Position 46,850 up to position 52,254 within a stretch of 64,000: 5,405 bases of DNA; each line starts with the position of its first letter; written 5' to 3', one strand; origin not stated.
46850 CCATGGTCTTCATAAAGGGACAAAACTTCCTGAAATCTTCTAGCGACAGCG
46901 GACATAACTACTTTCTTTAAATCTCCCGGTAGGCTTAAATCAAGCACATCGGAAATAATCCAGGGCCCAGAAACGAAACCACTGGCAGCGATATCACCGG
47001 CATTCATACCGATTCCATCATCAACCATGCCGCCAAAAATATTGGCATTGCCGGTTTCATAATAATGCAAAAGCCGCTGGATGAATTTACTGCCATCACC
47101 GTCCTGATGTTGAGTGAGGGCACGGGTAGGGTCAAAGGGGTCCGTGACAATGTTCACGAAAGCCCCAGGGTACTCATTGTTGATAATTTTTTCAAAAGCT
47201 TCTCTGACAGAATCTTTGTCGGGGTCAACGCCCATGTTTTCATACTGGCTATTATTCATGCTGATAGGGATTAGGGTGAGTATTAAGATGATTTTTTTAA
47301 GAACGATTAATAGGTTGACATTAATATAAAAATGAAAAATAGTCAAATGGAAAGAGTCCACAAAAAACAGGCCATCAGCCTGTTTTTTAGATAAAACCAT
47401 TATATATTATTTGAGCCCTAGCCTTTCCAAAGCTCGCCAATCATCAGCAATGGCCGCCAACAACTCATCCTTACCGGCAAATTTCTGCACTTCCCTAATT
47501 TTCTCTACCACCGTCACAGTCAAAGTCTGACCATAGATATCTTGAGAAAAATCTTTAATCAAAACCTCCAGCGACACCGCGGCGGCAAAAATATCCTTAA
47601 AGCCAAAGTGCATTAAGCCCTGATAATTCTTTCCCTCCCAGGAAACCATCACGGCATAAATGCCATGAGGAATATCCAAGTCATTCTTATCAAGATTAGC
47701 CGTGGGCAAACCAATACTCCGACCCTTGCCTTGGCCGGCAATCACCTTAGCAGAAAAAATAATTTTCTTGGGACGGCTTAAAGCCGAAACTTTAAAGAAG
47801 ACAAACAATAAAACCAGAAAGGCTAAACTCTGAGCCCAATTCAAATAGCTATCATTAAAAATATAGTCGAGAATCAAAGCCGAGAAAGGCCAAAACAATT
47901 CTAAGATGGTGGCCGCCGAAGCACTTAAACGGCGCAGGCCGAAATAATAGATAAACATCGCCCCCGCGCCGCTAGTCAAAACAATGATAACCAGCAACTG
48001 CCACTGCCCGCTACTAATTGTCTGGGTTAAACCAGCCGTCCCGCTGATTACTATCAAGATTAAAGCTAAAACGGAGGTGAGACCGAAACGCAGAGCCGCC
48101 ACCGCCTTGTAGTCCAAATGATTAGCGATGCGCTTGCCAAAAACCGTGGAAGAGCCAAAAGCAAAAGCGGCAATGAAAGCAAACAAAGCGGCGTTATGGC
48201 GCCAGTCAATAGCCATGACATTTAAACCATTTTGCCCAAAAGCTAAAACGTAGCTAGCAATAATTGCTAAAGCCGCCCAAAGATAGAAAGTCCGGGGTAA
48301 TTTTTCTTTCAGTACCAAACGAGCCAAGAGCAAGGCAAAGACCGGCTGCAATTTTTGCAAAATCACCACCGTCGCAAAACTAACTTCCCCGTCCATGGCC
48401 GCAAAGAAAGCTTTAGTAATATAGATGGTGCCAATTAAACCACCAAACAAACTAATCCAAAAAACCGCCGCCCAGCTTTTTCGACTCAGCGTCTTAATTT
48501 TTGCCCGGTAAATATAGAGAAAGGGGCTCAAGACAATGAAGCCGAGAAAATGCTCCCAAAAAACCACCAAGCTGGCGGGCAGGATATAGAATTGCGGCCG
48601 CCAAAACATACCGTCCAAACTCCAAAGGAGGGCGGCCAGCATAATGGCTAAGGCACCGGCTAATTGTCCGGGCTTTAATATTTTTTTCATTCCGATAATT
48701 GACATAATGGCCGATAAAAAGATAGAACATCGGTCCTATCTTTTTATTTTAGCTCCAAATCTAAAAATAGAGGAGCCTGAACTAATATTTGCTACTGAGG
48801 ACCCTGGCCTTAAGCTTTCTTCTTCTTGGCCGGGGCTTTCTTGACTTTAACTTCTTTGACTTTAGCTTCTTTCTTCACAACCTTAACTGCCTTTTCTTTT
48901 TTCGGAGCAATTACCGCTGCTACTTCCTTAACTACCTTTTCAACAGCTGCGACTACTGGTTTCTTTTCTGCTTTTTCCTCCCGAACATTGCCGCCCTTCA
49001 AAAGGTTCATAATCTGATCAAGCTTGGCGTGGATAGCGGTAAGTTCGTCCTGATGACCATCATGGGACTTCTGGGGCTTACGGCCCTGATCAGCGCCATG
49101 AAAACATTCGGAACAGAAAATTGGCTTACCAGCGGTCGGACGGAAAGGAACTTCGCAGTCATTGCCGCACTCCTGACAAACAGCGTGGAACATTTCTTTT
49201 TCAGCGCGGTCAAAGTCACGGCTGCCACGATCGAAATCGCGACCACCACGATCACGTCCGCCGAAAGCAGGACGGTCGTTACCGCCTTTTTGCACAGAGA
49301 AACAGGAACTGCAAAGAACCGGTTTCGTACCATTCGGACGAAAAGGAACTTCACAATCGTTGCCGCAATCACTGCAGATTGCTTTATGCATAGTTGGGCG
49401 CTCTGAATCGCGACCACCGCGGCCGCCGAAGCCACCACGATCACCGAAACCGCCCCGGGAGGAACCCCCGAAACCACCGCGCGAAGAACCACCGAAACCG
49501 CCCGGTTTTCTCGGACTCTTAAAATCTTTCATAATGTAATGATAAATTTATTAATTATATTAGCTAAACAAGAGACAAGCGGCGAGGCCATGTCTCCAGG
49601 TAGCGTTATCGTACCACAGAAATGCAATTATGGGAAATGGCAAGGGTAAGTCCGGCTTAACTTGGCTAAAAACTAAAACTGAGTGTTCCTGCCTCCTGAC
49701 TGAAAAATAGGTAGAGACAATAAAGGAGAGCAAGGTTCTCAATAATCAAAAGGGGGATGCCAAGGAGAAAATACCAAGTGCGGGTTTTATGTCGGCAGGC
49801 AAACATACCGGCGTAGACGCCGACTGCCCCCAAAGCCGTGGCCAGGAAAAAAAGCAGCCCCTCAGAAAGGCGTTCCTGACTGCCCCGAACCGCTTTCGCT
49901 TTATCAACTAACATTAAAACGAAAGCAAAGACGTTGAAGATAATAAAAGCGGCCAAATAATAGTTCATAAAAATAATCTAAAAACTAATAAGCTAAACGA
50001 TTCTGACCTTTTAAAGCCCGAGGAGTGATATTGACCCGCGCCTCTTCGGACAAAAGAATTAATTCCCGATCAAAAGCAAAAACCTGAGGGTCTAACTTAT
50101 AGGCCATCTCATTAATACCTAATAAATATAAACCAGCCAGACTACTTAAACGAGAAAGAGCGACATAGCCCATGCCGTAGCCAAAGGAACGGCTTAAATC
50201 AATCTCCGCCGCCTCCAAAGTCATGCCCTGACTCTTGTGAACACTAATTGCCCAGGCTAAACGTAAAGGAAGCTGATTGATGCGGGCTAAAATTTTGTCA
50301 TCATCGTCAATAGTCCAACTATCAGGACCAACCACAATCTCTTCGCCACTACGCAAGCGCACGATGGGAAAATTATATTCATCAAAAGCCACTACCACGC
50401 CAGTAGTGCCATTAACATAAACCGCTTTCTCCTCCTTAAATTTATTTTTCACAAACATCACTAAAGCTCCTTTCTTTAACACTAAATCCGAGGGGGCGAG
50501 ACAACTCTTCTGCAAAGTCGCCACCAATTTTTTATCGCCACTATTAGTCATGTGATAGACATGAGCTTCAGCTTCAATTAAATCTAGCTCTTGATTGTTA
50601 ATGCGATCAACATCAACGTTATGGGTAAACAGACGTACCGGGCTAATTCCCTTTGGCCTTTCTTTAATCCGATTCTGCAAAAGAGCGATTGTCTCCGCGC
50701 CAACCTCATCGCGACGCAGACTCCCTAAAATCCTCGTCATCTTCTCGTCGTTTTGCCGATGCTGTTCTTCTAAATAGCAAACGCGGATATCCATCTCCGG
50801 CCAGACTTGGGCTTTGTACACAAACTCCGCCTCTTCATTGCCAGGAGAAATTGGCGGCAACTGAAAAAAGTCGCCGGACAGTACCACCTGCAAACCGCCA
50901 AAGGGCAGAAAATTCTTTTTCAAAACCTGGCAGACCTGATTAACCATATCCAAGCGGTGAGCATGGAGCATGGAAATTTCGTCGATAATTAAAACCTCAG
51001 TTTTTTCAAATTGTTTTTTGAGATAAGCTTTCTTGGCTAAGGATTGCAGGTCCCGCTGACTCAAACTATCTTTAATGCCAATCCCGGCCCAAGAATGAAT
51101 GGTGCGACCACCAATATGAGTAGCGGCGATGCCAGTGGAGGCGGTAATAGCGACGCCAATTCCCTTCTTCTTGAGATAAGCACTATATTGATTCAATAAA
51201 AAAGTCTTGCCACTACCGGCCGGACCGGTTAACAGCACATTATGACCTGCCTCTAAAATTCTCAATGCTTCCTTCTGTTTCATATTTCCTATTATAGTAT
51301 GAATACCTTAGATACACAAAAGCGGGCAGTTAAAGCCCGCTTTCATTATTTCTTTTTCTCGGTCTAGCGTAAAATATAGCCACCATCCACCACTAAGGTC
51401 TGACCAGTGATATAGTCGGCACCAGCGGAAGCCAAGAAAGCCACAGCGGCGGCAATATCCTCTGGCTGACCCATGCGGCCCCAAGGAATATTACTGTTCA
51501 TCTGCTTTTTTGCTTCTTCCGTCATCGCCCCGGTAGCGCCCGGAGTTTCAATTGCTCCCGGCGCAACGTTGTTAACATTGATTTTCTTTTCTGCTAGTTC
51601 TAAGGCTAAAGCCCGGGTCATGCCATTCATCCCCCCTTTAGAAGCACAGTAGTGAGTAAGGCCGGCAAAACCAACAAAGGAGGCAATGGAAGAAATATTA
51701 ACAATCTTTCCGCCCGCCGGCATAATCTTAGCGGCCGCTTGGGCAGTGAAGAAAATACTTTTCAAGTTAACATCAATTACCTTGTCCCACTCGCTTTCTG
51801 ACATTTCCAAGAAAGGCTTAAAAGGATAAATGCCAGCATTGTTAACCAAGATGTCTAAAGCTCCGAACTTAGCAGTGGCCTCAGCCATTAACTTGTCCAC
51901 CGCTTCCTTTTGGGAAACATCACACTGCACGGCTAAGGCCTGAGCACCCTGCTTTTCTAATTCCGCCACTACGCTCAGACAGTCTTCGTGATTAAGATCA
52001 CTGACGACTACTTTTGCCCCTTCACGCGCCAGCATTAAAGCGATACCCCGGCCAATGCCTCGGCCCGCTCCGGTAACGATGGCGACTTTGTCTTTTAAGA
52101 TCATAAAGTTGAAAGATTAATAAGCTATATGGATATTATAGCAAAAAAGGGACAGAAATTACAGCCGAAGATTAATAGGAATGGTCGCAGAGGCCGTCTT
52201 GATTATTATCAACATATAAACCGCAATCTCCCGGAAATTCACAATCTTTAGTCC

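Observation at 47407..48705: EamA/DMT permease fused to a riboflavin kinase domain (possible import-and-trap module)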

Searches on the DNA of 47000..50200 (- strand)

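Call 14: search_rna_families(source=window, start=47000, end=50200, threshold=evalue, max_evalue=10)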
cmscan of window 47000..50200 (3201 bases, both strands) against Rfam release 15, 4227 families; matches with E-value up to 10: 6.
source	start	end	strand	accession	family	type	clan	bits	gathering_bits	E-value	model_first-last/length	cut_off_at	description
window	48705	48805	-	RF00121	MicC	Gene; sRNA;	-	23.8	90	1.9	1-123/123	no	MicC RNA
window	48681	48757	+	RF00121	MicC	Gene; sRNA;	-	22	90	4.3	1-123/123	no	MicC RNA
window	47695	47770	-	RF02219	ZNRD1-AS1_2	Gene; lncRNA;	-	20.1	60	0.079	1-76/76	no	ZNRD1 antisense RNA 1 conserved region 2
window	49702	49759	+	RF01098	RF_site9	Cis-reg; frameshift_element;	-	18.9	70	4.9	1-50/50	no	Gag/pro ribosomal frameshift site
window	49891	49927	+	RF00498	EAV_LTH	Cis-reg; leader;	-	14.8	70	9.3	1-45/45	no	Equine arteritis virus leader TRS hairpin (LTH)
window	47708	47738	+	RF01880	Xist_exon1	Gene; lncRNA;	-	11.9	50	7.2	1-85/85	no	X-chromosome inactivation gene exon 1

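Call 25: search_rna_families(sources=[L064, L067, L068, L069, L070, L071, L073, L074, L075, L076, L079, L080, L081, L082, L083, L084], threshold=gathering)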
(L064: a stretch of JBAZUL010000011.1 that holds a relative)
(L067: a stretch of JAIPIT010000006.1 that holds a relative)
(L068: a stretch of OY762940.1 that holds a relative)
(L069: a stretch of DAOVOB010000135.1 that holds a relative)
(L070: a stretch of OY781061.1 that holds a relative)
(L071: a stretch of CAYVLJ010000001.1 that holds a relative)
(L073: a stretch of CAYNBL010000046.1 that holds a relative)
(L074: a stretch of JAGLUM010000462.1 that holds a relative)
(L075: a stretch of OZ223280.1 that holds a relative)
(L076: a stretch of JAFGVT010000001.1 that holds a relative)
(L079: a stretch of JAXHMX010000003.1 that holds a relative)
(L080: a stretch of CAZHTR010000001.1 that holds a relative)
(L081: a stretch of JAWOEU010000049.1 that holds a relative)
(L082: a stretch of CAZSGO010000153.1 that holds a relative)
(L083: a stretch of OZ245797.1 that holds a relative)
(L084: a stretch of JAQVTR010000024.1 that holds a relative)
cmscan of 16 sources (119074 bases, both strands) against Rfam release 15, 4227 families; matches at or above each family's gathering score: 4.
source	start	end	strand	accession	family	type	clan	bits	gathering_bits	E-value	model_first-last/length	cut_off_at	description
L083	283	409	+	RF00050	FMN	Cis-reg; riboswitch;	-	112.7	66.2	3.5e-25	1-138/138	no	FMN riboswitch aptamer (RFN element)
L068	3726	3852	+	RF00050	FMN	Cis-reg; riboswitch;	-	111.3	66.2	8.5e-25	1-138/138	no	FMN riboswitch aptamer (RFN element)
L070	279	404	+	RF00050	FMN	Cis-reg; riboswitch;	-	110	66.2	1.9e-24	1-138/138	no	FMN riboswitch aptamer (RFN element)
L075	308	433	+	RF00050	FMN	Cis-reg; riboswitch;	-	107.3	66.2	1e-23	1-138/138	no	FMN riboswitch aptamer (RFN element)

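Call 58: search_rna_families(sources=[L054, L059, L046, L051, L066, L050, L049, L039, L032, L025, L027, L041, L045, L057, L085, L044, L036, L014], threshold=gathering)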
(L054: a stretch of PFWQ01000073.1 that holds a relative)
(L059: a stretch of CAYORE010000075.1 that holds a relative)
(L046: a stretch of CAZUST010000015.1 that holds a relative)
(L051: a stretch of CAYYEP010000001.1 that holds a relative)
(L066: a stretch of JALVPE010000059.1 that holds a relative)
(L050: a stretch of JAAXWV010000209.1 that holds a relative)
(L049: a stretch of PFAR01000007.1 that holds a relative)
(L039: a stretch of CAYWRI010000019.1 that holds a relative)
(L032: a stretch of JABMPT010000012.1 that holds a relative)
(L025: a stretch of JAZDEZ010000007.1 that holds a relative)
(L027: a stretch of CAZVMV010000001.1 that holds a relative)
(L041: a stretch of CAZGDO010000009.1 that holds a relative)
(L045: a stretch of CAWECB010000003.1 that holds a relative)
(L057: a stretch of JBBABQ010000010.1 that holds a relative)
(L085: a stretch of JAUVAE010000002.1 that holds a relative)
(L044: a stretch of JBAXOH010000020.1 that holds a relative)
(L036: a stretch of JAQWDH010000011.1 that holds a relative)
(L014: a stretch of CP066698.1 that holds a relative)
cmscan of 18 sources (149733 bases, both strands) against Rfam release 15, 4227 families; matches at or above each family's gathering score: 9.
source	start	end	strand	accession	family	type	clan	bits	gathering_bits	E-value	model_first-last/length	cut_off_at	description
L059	5772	6189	-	RF00023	tmRNA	Gene;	CL00001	142.4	47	2e-55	1-374/374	no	transfer-messenger RNA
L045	3029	3379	-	RF00023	tmRNA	Gene;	CL00001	118.4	47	2.8e-45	1-374/374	no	transfer-messenger RNA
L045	7353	7468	+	RF03000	LOOT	Gene; sRNA;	-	80.3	46.4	3.8e-13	1-121/121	no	LOOT RNA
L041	675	748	-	RF00005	tRNA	Gene; tRNA;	CL00001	65.4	29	1.3e-11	1-71/71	no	tRNA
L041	1874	1945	-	RF00005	tRNA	Gene; tRNA;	CL00001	57.5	29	2e-09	1-71/71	no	tRNA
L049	8134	8207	-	RF00005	tRNA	Gene; tRNA;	CL00001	56.8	29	3.1e-09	1-71/71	no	tRNA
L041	3460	3543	+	RF00005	tRNA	Gene; tRNA;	CL00001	56.4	29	3.9e-09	1-71/71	no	tRNA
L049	8225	8298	-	RF00005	tRNA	Gene; tRNA;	CL00001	51.8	29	7.7e-08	1-71/71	no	tRNA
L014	1779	1849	+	RF00005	tRNA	Gene; tRNA;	CL00001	46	29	2.9e-06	1-71/71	no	tRNA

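Call 79: search_rna_families(sources=[L090, L091, L092, L093, L086, L088], threshold=gathering)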
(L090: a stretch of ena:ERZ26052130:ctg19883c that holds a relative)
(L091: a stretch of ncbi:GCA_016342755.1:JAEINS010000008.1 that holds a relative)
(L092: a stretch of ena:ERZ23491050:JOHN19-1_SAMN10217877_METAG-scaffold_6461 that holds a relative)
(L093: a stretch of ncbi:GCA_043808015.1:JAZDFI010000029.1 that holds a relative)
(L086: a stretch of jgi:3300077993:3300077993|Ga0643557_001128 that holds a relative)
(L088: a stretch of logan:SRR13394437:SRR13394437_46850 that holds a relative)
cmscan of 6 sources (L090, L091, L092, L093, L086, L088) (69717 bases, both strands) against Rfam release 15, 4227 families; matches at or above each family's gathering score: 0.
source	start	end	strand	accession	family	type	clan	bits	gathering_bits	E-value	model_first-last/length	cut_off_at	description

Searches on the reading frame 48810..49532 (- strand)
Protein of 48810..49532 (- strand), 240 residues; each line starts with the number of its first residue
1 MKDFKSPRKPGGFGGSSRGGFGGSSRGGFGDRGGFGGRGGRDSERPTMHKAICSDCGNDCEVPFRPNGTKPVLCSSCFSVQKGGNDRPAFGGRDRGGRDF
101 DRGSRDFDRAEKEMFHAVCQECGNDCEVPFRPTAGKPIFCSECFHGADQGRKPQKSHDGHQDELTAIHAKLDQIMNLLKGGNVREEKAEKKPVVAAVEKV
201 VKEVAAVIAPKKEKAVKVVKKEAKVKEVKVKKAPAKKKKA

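Call 8: search_protein_families(library=pfam, proteins=[window:48810-49532:-], max_evalue=0.001)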
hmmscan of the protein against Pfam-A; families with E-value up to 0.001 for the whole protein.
window:48810-49532:- (240 aa): 3 families
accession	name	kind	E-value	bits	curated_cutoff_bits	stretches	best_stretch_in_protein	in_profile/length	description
PF23477.1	zf_Tbcl_2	-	2.3e-30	104.4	27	2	112-145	1-34/37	Probable treble clef zinc finger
PF21817.3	CapR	-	0.00091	19.8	24.2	0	112-129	28-46/67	CapR homology domain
PF14599.11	zinc_ribbon_6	-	0.00092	19.5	27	0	47-77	26-53/59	Zinc-ribbon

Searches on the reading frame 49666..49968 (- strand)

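Call 8: search_protein_families(library=pfam, proteins=[window:49666-49968:-], max_evalue=0.001)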
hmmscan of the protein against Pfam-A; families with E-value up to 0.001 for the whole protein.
window:49666-49968:- (100 aa): 1 family
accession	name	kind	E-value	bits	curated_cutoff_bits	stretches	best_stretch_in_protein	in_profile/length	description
PF06961.18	DUF1294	-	1.3e-16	61.1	25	1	12-67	1-55/55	Protein of unknown function (DUF1294)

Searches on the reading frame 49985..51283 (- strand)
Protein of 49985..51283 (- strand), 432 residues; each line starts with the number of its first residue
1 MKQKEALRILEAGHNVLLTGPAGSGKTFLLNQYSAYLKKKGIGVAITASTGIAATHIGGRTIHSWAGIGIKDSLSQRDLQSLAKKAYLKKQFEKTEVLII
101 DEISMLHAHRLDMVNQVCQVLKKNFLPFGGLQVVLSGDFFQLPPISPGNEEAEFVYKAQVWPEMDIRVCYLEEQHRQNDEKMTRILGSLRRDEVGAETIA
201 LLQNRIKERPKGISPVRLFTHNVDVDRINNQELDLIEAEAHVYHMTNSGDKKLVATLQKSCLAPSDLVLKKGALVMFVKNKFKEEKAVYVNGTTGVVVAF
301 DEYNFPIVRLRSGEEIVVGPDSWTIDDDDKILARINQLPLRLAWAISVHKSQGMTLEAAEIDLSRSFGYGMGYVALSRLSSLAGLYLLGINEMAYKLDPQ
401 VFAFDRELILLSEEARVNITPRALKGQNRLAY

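Call 8: search_protein_families(library=pfam, proteins=[window:49985-51283:-], max_evalue=0.001)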
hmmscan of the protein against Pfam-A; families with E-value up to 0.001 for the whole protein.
window:49985-51283:- (432 aa): 16 families
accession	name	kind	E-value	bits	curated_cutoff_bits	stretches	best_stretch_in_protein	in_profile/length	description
PF05970.20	PIF1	-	2.2e-37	129.2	25.9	1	11-182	20-194/223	PIF1-like helicase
PF13604.12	AAA_30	-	4.6e-19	69.3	27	1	2-204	5-182/191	AAA domain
PF13245.12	AAA_19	-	5.3e-13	49.8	25.1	1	3-145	1-132/134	AAA domain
PF13401.12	AAA_22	-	1.1e-07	32.7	27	1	15-137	7-122/130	AAA domain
PF07728.20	AAA_5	-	1.7e-06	28.6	22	1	15-117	1-89/139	AAA domain (dynein-related subfamily)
PF13191.12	AAA_16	-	6e-06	27.3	32.6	1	13-49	24-60/167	AAA ATPase domain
PF03266.21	NTPase_1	-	6.1e-06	26.6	23.9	0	15-44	1-30/168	NTPase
PF21530.3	Pif1_2B_dom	-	2.9e-05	24.1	23.9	1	254-300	3-47/47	DNA helicase Pif1, 2B domain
PF20720.3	nSTAND3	-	3.3e-05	24.1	27.2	1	4-44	8-48/155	Novel STAND NTPase 3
PF07693.20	KAP_NTPase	-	3.5e-05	23.7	20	1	15-127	22-121/293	KAP family P-loop domain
PF00270.35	DEAD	-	9.8e-05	22.6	26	0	3-64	4-68/167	DEAD/DEAH box helicase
PF00437.27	T2SSE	-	0.00025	20.2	24.9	1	5-42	133-171/370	Type II/IV secretion system protein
PF01078.27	Mg_chelatase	-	0.00045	20.1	20.3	1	2-36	10-45/207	Magnesium chelatase, subunit ChlI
PF00004.35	AAA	-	0.00054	20.9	21.2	0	16-117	1-88/131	ATPase family associated with various cellular activities (AAA)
PF13173.12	AAA_14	-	0.0006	20.3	27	0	16-107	5-75/129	AAA domain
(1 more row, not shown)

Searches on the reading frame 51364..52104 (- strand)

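Call 8: search_protein_families(library=pfam, proteins=[window:51364-52104:-], max_evalue=0.001)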
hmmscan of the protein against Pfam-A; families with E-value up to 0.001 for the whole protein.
window:51364-52104:- (246 aa): 5 families
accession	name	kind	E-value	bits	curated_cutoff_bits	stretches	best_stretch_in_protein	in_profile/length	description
PF13561.12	adh_short_C2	-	2.3e-77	260.2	27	1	12-243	1-235/236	Enoyl-(Acyl carrier protein) reductase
PF00106.31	adh_short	-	2.6e-65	220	26.6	1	6-191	1-188/195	short chain dehydrogenase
PF08659.16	KR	-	6e-20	72.3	22.6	1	9-164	4-161/180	KR domain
PF23441.1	SDR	-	1.7e-07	31.3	27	1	8-245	10-257/258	SDR-like rossmann domain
PF02737.24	3HCDH_N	-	0.00079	19.8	22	1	10-75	4-66/180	3-hydroxyacyl-CoA dehydrogenase, NAD binding domain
